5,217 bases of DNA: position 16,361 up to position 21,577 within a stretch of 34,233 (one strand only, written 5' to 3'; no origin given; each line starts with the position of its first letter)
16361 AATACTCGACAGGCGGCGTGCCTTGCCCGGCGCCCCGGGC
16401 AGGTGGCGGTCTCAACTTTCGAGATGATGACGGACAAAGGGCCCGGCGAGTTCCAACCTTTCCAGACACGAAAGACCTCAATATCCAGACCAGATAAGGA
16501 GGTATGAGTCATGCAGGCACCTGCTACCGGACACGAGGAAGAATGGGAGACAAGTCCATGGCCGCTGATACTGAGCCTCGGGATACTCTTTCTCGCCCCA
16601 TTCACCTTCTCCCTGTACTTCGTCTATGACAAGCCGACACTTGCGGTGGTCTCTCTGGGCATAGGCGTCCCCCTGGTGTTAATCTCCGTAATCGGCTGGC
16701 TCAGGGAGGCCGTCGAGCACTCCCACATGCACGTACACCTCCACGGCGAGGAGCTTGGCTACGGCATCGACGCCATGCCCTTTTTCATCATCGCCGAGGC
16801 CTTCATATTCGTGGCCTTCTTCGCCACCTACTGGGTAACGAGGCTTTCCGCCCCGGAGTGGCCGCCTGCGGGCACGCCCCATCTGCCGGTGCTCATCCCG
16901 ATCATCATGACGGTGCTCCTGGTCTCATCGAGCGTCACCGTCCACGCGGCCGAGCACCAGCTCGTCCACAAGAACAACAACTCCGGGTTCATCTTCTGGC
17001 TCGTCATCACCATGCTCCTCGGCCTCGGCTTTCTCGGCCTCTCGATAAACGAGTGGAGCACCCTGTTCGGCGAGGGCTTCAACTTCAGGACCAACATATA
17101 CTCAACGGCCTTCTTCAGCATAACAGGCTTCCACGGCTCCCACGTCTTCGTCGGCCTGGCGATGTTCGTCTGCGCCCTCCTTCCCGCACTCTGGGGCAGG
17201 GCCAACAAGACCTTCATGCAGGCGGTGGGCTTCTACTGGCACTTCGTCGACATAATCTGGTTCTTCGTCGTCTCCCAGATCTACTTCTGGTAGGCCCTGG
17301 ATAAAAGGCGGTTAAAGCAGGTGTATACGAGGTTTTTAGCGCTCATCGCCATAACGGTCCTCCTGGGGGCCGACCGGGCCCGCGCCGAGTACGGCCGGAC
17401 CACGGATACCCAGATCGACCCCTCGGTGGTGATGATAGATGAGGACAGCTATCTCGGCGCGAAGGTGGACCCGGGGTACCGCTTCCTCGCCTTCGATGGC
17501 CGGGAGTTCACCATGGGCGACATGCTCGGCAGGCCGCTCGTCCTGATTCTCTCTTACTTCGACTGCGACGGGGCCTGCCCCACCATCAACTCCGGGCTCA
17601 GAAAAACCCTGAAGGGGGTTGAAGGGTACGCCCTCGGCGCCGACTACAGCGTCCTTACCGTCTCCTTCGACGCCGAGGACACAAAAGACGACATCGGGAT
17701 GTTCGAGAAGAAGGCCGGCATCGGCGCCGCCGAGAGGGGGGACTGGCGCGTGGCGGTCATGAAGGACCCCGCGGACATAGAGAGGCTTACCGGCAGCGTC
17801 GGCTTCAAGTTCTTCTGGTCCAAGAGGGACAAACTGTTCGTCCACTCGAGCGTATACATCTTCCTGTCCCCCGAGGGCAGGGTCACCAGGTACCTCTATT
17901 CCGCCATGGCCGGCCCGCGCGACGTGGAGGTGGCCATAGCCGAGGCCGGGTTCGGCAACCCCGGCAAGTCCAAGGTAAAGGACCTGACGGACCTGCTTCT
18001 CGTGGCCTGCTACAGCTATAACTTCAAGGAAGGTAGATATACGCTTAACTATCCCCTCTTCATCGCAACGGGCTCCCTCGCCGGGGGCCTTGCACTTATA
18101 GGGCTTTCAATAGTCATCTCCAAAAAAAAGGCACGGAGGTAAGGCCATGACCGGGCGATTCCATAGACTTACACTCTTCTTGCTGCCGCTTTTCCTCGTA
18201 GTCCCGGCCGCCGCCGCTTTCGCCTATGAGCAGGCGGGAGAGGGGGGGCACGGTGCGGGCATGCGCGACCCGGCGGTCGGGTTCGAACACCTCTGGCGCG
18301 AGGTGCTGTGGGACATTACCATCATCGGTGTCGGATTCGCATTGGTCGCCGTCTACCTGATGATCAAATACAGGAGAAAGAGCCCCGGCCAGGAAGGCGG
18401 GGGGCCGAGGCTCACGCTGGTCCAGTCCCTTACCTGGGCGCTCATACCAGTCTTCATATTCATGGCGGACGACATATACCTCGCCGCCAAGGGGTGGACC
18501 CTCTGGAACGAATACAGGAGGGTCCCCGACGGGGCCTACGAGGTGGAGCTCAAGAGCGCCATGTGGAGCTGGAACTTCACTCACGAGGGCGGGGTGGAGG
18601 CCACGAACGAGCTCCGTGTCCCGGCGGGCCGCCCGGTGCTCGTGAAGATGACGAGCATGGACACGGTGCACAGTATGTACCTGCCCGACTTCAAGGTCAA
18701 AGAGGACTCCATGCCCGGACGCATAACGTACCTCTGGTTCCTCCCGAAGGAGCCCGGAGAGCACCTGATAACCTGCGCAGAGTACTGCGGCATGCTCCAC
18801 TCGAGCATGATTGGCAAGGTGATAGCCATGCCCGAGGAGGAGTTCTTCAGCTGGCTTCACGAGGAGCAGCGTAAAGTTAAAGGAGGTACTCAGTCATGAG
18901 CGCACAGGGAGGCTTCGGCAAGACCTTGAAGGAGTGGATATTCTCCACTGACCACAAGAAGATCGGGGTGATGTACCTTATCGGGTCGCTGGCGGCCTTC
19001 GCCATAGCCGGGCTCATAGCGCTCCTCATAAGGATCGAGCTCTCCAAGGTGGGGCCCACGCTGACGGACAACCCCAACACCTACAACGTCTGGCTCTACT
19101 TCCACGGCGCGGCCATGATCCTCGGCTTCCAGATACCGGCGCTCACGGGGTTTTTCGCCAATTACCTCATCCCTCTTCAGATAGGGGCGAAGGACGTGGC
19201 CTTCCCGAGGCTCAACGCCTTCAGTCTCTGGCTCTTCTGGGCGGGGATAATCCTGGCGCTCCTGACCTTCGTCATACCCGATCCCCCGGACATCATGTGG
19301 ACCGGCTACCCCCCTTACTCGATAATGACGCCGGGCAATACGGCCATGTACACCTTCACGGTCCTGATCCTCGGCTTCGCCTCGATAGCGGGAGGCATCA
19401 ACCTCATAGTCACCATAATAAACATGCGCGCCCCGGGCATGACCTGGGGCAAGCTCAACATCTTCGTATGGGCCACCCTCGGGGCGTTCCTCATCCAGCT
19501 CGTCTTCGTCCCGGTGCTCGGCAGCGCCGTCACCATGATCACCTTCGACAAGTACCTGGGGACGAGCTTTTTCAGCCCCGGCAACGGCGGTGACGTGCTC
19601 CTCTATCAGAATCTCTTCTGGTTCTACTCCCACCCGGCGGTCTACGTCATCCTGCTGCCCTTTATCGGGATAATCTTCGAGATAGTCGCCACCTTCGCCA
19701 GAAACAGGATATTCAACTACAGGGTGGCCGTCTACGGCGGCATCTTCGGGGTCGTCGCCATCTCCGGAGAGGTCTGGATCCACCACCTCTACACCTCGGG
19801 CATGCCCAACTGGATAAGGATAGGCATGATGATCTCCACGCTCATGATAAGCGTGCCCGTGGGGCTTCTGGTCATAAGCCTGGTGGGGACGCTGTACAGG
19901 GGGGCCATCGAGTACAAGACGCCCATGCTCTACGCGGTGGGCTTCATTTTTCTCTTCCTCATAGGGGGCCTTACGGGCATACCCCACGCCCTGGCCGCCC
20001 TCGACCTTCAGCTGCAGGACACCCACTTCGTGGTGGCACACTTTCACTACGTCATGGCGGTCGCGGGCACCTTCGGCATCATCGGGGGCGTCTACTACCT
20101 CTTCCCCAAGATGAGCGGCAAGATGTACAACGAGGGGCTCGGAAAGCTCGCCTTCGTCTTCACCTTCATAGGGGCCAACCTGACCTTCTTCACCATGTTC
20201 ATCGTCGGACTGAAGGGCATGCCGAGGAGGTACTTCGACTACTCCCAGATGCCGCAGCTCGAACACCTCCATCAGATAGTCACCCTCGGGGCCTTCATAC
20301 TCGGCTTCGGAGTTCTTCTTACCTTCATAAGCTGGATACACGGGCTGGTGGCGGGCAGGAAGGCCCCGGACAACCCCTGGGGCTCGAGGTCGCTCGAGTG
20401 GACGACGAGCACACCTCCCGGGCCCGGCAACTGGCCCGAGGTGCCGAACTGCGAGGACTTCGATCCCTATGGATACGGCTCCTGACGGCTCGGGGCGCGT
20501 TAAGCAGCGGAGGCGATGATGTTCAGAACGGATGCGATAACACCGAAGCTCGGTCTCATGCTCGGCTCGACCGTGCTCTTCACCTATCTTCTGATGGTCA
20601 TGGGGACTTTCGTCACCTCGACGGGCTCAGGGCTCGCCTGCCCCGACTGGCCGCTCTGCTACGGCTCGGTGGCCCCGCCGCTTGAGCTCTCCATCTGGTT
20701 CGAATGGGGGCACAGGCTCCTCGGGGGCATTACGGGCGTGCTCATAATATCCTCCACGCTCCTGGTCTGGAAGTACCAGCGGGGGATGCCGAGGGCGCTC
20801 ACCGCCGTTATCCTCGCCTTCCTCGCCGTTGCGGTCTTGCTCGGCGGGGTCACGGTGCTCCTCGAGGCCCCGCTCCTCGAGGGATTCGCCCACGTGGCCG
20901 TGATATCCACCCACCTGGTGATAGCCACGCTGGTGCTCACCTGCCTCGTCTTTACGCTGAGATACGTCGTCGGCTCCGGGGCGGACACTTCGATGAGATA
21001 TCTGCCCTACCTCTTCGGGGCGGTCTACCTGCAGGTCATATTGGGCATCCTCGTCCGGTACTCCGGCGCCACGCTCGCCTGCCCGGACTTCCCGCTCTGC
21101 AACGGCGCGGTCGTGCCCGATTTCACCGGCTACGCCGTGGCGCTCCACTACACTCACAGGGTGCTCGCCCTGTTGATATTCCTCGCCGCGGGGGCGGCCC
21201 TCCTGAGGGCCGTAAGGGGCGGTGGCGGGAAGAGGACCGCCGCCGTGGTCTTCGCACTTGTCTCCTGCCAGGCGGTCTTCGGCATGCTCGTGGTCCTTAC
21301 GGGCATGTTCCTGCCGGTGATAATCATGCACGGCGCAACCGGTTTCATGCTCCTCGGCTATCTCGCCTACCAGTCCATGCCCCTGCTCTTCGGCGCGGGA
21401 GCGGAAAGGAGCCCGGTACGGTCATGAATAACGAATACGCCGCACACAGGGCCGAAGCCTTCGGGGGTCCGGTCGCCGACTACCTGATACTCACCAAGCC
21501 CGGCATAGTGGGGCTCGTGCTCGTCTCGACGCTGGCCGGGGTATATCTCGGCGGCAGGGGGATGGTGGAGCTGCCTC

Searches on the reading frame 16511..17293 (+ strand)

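Call 9: search_protein_families(library=pfam, proteins=[window:16511-17293:+], max_evalue=0.001)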
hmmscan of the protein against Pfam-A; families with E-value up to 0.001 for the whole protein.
window:16511-17293:+ (260 aa): 1 family
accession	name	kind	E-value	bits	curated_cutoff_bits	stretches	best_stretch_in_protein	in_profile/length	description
PF00510.24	COX3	-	2.1e-28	100.4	23.8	1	14-260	8-256/258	Cytochrome c oxidase subunit III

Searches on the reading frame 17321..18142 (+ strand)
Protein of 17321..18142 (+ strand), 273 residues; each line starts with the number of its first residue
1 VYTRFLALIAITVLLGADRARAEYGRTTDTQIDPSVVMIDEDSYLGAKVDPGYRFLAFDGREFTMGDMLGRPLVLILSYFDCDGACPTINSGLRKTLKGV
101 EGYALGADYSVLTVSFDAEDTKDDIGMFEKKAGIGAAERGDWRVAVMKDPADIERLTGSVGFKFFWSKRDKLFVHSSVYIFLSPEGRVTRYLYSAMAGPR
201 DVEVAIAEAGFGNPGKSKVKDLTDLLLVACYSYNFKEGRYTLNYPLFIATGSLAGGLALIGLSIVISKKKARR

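Call 9: search_protein_families(library=pfam, proteins=[window:17321-18142:+], max_evalue=0.001)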
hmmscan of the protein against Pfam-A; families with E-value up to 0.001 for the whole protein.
window:17321-18142:+ (273 aa): 1 family
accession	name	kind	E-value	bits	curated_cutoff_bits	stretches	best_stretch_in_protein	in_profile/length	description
PF02630.20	SCO1-SenC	-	3.9e-05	24.1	22.8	1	53-134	4-84/134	SCO1/SenC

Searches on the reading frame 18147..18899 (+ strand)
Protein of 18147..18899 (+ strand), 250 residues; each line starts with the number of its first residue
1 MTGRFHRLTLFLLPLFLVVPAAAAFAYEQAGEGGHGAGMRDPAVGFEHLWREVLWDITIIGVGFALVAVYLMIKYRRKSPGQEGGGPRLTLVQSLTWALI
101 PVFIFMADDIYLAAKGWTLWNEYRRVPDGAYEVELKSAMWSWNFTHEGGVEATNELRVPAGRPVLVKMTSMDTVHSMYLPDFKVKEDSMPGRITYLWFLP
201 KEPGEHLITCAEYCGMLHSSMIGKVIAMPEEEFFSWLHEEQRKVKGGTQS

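Call 9: search_protein_families(library=pfam, proteins=[window:18147-18899:+], max_evalue=0.001)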
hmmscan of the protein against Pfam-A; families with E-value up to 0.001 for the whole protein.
window:18147-18899:+ (250 aa): 2 families
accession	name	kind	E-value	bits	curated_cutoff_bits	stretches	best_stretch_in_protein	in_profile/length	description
PF00116.26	COX2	-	4e-14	53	22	1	133-221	22-113/120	Cytochrome C oxidase subunit II, periplasmic domain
PF13473.12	Cupredoxin_1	-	0.0002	21.8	27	1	154-226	35-103/104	Cupredoxin-like domain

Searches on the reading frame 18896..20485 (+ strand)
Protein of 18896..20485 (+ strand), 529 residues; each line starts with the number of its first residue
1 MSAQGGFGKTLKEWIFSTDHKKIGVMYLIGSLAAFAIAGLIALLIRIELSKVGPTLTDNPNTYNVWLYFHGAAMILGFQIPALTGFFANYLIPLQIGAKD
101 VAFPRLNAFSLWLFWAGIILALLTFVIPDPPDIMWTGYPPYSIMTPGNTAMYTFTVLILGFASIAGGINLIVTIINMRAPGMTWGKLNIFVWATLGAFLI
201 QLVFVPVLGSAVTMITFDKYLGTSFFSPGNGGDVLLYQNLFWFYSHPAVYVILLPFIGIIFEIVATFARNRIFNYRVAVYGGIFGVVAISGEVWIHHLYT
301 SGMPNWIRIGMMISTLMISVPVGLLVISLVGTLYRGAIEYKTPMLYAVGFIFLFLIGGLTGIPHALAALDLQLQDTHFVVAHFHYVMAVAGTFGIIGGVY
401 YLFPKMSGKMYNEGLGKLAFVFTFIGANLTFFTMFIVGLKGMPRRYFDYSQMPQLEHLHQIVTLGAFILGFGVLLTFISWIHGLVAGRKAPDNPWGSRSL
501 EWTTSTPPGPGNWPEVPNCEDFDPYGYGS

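Call 9: search_protein_families(library=pfam, proteins=[window:18896-20485:+], max_evalue=0.001)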
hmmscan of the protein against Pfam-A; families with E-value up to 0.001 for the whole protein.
window:18896-20485:+ (529 aa): 1 family
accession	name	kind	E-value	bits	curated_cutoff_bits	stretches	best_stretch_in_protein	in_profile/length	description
PF00115.25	COX1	-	5.6e-135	451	34.8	1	22-468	1-436/436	Cytochrome C and Quinol oxidase polypeptide I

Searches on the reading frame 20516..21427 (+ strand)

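Call 11: search_protein_families(library=pfam, proteins=[window:20516-21427:+], max_evalue=0.001)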
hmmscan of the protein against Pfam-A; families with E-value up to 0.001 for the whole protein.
window:20516-21427:+ (303 aa): 1 family
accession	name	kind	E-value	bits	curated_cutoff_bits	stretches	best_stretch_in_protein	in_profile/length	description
PF02628.20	COX15-CtaA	-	3.5e-34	118.7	29.9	1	18-282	6-320/322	Cytochrome oxidase assembly protein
